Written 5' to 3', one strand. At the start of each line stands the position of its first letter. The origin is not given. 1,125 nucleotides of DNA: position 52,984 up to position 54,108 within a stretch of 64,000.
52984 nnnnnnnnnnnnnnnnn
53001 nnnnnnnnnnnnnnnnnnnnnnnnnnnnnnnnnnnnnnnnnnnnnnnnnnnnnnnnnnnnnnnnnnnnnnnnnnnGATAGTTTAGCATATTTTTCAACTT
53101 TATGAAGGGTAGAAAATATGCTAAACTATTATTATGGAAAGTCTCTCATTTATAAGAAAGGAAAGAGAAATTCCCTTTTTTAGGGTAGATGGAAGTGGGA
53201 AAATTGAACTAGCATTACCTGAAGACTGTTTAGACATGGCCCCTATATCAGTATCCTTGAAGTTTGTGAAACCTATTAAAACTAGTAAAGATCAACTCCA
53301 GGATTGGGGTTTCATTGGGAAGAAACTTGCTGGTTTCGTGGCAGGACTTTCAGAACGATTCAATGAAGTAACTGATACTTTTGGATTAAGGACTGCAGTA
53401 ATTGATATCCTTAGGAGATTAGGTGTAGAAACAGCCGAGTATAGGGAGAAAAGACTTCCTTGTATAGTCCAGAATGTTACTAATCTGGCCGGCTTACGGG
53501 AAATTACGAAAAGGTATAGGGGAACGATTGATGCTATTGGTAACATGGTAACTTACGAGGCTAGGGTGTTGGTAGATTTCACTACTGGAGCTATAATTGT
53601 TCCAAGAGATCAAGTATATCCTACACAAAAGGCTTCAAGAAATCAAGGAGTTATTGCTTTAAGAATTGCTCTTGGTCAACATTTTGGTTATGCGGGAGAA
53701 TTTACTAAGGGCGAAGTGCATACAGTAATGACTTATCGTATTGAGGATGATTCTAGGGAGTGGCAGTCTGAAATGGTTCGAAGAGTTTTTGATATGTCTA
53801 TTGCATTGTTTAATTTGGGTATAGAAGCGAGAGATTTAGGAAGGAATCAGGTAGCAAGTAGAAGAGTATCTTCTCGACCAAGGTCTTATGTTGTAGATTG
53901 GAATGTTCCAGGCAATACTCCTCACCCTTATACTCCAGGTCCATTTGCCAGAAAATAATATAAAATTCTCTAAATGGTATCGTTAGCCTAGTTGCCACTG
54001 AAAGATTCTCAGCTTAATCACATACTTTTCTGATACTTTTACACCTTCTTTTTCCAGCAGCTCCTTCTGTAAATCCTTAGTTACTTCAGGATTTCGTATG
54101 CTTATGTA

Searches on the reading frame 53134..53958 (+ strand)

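Call 3: search_protein_families(library=pfam, proteins=[window:53134-53958:+], max_evalue=1)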
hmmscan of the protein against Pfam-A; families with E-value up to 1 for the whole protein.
window:53134-53958:+ (274 aa): 0 families

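Call 5: search_protein_families(library=phrogs, proteins=[window:53134-53958:+], max_evalue=1)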
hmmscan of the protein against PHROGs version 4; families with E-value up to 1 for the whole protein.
window:53134-53958:+ (274 aa): 4 families
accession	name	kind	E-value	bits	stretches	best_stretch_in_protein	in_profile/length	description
phrog_23537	-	unknown function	0.062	14.3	1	160-195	127-162/194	-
phrog_10935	-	unknown function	0.19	12.6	1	55-98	85-129/184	-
phrog_7371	-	unknown function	0.19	12.3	1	159-218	65-124/204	-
phrog_30203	-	unknown function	0.21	12.8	1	120-185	19-83/90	-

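Call 6: search_protein_families(library=padloc, proteins=[window:53134-53958:+], max_evalue=1)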
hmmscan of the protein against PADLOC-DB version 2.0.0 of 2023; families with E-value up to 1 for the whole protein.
window:53134-53958:+ (274 aa): 0 families

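Call 7: search_protein_families(library=ncbifam, proteins=[window:53134-53958:+], max_evalue=1)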
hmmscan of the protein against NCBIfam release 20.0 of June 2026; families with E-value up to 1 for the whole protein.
window:53134-53958:+ (274 aa): 1 family
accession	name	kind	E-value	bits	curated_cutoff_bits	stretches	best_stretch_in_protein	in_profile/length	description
NF001097.0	PRK00129.1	equivalog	0.0007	19.4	114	1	108-209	9-111/209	uracil phosphoribosyltransferase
